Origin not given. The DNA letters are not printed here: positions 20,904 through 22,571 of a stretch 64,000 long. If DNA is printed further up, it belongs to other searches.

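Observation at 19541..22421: Head-to-head GT39 and GT2-methyltransferase fusion genes with start codons 1 bp apart; unusual Ppm1-like GT2 plus SAM-MT fusion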

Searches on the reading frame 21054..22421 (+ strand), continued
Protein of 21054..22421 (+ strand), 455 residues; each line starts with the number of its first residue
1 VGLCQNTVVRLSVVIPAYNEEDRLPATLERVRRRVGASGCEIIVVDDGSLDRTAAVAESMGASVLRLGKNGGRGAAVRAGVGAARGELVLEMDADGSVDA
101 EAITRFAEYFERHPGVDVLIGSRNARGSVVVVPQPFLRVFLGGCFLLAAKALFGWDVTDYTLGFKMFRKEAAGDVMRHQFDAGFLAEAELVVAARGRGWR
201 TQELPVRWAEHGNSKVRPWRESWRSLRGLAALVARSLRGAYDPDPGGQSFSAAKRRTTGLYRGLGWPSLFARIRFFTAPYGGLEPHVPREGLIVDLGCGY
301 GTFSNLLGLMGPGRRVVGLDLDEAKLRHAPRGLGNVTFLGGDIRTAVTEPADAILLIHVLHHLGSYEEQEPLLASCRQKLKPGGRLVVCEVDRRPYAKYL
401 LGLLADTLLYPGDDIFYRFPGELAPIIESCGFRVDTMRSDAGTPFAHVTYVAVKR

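Call 7: find_encoding_contigs(protein=P0001, flank=6000, max_places=4)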
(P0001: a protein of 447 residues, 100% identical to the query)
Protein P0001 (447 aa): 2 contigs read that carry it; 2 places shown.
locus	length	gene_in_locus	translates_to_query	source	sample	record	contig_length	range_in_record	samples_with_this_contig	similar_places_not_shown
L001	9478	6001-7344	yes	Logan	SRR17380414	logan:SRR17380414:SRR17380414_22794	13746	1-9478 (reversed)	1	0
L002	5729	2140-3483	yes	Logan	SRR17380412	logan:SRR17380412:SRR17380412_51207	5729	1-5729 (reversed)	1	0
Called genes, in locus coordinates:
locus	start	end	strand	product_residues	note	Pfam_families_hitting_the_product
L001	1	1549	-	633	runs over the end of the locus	-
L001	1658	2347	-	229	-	-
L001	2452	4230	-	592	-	PF17900:Peptidase_M1_N, PF01433:Peptidase_M1, PF09127:Leuk-A4-hydro_C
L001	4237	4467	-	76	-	-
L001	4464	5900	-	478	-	PF13231:PMT_2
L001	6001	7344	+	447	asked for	PF00535:Glycos_transf_2, PF13641:Glyco_tranf_2_3, PF13489:Methyltransf_23, PF00891:Methyltransf_2, PF08241:Methyltransf_11, PF08242:Methyltransf_12, PF13649:Methyltransf_25, PF13847:Methyltransf_31, +2 more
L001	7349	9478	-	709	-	?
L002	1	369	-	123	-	?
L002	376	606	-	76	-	-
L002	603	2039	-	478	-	PF13231:PMT_2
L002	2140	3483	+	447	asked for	PF00535:Glycos_transf_2, PF13641:Glyco_tranf_2_3, PF13489:Methyltransf_23, PF00891:Methyltransf_2, PF08241:Methyltransf_11, PF08242:Methyltransf_12, PF13649:Methyltransf_25, PF13847:Methyltransf_31, +2 more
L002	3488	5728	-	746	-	?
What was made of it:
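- Tried and rejected: ATG 20977 as the GT-C start, as called on identical Logan contigs (call 7).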

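Call 8: find_encoding_contigs(protein=P0009, flank=6000, max_places=3)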
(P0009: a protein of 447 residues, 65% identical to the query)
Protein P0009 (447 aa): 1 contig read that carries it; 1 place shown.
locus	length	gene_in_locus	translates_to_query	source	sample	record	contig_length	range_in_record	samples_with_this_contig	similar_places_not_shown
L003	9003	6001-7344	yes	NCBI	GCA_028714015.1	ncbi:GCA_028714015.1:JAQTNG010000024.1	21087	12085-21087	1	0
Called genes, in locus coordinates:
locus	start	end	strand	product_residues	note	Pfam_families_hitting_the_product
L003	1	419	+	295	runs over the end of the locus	PF12146:Hydrolase_4, PF00561:Abhydrolase_1, PF12697:Abhydrolase_6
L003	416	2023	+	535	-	PF00501:AMP-binding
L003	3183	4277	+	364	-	PF01510:Amidase_2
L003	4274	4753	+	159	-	PF00254:FKBP_C (weak)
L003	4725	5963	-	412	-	PF09594:GT87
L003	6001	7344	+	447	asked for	PF00535:Glycos_transf_2, PF00891:Methyltransf_2 (faint), PF13489:Methyltransf_23, PF08241:Methyltransf_11 (weak), PF08242:Methyltransf_12, PF13649:Methyltransf_25 (weak), PF13847:Methyltransf_31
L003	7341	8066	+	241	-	PF13489:Methyltransf_23 (weak), PF08241:Methyltransf_11, PF08242:Methyltransf_12 (weak), PF13649:Methyltransf_25, PF13847:Methyltransf_31 (weak)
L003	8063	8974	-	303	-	PF03741:TerC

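Call 9: find_encoding_contigs(protein=P0025, flank=6000, max_places=3)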
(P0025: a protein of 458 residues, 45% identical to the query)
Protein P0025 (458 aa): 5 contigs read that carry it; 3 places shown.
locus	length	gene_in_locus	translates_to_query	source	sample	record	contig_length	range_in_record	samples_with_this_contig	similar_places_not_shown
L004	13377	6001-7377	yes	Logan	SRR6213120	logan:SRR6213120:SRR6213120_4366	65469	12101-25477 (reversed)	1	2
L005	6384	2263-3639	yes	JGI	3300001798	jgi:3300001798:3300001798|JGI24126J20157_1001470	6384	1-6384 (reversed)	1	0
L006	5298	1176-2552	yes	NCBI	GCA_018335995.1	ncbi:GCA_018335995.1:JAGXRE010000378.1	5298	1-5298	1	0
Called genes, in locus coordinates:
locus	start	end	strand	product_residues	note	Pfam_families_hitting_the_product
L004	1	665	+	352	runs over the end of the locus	PF00534:Glycos_transf_1, PF13692:Glyco_trans_1_4, PF13524:Glyco_trans_1_2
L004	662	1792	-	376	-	PF13439:Glyco_transf_4 (weak), PF00534:Glycos_transf_1, PF13692:Glyco_trans_1_4, PF13524:Glyco_trans_1_2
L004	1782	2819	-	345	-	PF00534:Glycos_transf_1, PF13692:Glyco_trans_1_4, PF13524:Glyco_trans_1_2 (weak)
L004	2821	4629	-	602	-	-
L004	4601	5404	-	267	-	PF02475:TRM5-TYW2_MTfase (weak), PF05050:Methyltransf_21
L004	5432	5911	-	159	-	PF04138:GtrA_DPMS_TM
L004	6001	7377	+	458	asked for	PF00535:Glycos_transf_2, PF10111:Glyco_tranf_2_2 (weak), PF13641:Glyco_tranf_2_3 (weak), PF00891:Methyltransf_2, PF13489:Methyltransf_23, PF08241:Methyltransf_11, PF08242:Methyltransf_12 (weak), PF13649:Methyltransf_25, +1 more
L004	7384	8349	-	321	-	PF01073:3Beta_HSD (weak), PF01370:Epimerase, PF04321:RmlD_sub_bind (weak), PF16363:GDP_Man_Dehyd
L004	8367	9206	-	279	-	PF03721:UDPG_MGDP_dh_N, PF00984:UDPG_MGDP_dh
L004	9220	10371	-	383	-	PF13579:Glyco_trans_4_4 (weak), PF13439:Glyco_transf_4 (weak), PF20706:GT4-conflict, PF00534:Glycos_transf_1, PF13692:Glyco_trans_1_4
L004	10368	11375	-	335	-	PF13439:Glyco_transf_4 (weak), PF13579:Glyco_trans_4_4 (faint)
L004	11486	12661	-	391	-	PF13439:Glyco_transf_4, PF13579:Glyco_trans_4_4, PF20706:GT4-conflict (weak), PF00534:Glycos_transf_1, PF13692:Glyco_trans_1_4, PF13524:Glyco_trans_1_2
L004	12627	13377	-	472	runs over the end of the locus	PF00932:LTD, PF00801:PKD (faint), PF18911:PKD_4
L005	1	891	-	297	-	?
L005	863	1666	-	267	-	PF02475:TRM5-TYW2_MTfase (weak), PF05050:Methyltransf_21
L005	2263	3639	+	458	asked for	PF00535:Glycos_transf_2, PF10111:Glyco_tranf_2_2 (weak), PF13641:Glyco_tranf_2_3 (weak), PF00891:Methyltransf_2, PF13489:Methyltransf_23, PF08241:Methyltransf_11, PF08242:Methyltransf_12 (weak), PF13649:Methyltransf_25, +1 more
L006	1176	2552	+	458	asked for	PF00535:Glycos_transf_2, PF10111:Glyco_tranf_2_2 (weak), PF13641:Glyco_tranf_2_3 (weak), PF00891:Methyltransf_2, PF13489:Methyltransf_23, PF08241:Methyltransf_11, PF08242:Methyltransf_12 (weak), PF13649:Methyltransf_25, +1 more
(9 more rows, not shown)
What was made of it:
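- GtrA is present in the Methylomonas locus (call 9).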

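Call 11: find_encoding_contigs(protein=P0004, flank=4000, max_places=2)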
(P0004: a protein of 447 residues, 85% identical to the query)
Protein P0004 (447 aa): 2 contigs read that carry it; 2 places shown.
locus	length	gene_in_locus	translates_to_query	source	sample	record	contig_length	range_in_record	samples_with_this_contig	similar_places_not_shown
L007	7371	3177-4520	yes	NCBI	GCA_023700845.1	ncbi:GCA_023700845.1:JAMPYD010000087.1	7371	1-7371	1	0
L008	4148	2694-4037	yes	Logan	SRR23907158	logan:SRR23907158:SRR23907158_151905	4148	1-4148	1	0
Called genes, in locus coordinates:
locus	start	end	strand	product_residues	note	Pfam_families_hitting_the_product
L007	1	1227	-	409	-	PF17900:Peptidase_M1_N, PF01433:Peptidase_M1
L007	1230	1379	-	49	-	-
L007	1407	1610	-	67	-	-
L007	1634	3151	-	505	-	PF13231:PMT_2 (weak)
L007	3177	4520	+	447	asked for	PF00535:Glycos_transf_2, PF13641:Glyco_tranf_2_3, PF13489:Methyltransf_23, PF00891:Methyltransf_2, PF08241:Methyltransf_11, PF08242:Methyltransf_12, PF13649:Methyltransf_25, PF13847:Methyltransf_31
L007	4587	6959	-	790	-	PF08487:VIT, PF00092:VWA, PF13519:VWA_2, PF13768:VWA_3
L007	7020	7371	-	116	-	?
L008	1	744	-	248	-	?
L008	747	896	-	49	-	-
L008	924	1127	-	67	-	-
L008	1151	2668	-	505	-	PF13231:PMT_2 (weak)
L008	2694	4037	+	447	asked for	PF00535:Glycos_transf_2, PF13641:Glyco_tranf_2_3, PF13489:Methyltransf_23, PF00891:Methyltransf_2, PF08241:Methyltransf_11, PF08242:Methyltransf_12, PF13649:Methyltransf_25, PF13847:Methyltransf_31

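Call 12: find_encoding_contigs(protein=P0003, flank=4000, max_places=2)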
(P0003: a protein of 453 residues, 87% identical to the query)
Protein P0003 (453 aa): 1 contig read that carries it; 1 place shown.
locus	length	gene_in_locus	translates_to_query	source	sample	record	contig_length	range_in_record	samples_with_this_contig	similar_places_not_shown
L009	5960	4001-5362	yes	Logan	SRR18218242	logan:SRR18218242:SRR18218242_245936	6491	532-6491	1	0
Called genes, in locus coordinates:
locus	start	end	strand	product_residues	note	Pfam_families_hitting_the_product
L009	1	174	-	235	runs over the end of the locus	?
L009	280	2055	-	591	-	PF17900:Peptidase_M1_N, PF01433:Peptidase_M1, PF09127:Leuk-A4-hydro_C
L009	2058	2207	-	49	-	-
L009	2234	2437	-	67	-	-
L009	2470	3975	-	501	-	PF13231:PMT_2 (weak)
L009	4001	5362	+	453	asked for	PF00535:Glycos_transf_2, PF13641:Glyco_tranf_2_3, PF13489:Methyltransf_23, PF00891:Methyltransf_2, PF13847:Methyltransf_31, PF08241:Methyltransf_11, PF08242:Methyltransf_12, PF13649:Methyltransf_25, +2 more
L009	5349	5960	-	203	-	?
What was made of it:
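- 21053..21077 (.): 25-bp divergent spacer. Its core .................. is identical in the 84-87 % relatives. Gene calls in L007, L008 and L009 give the same 25-bp gap (calls 11, 12).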

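Call 13: find_encoding_contigs(protein=P0007, flank=5000, max_places=2)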
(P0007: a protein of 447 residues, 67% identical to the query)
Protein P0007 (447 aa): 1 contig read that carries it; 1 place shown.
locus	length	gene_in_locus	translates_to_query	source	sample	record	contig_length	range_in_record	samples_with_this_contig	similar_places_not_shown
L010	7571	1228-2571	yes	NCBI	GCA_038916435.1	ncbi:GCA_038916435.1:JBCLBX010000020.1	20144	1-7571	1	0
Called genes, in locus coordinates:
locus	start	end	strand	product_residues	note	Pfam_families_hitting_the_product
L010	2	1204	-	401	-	?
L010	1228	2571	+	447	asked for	PF00535:Glycos_transf_2, PF13641:Glyco_tranf_2_3 (weak), PF13489:Methyltransf_23, PF00891:Methyltransf_2 (weak), PF08241:Methyltransf_11, PF08242:Methyltransf_12, PF13649:Methyltransf_25 (weak)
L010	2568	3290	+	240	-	PF08241:Methyltransf_11, PF13489:Methyltransf_23 (weak), PF08242:Methyltransf_12 (weak), PF13649:Methyltransf_25 (weak), PF13847:Methyltransf_31 (weak)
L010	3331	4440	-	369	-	PF01743:PolyA_pol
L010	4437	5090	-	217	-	PF14353:CpXC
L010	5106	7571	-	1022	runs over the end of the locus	-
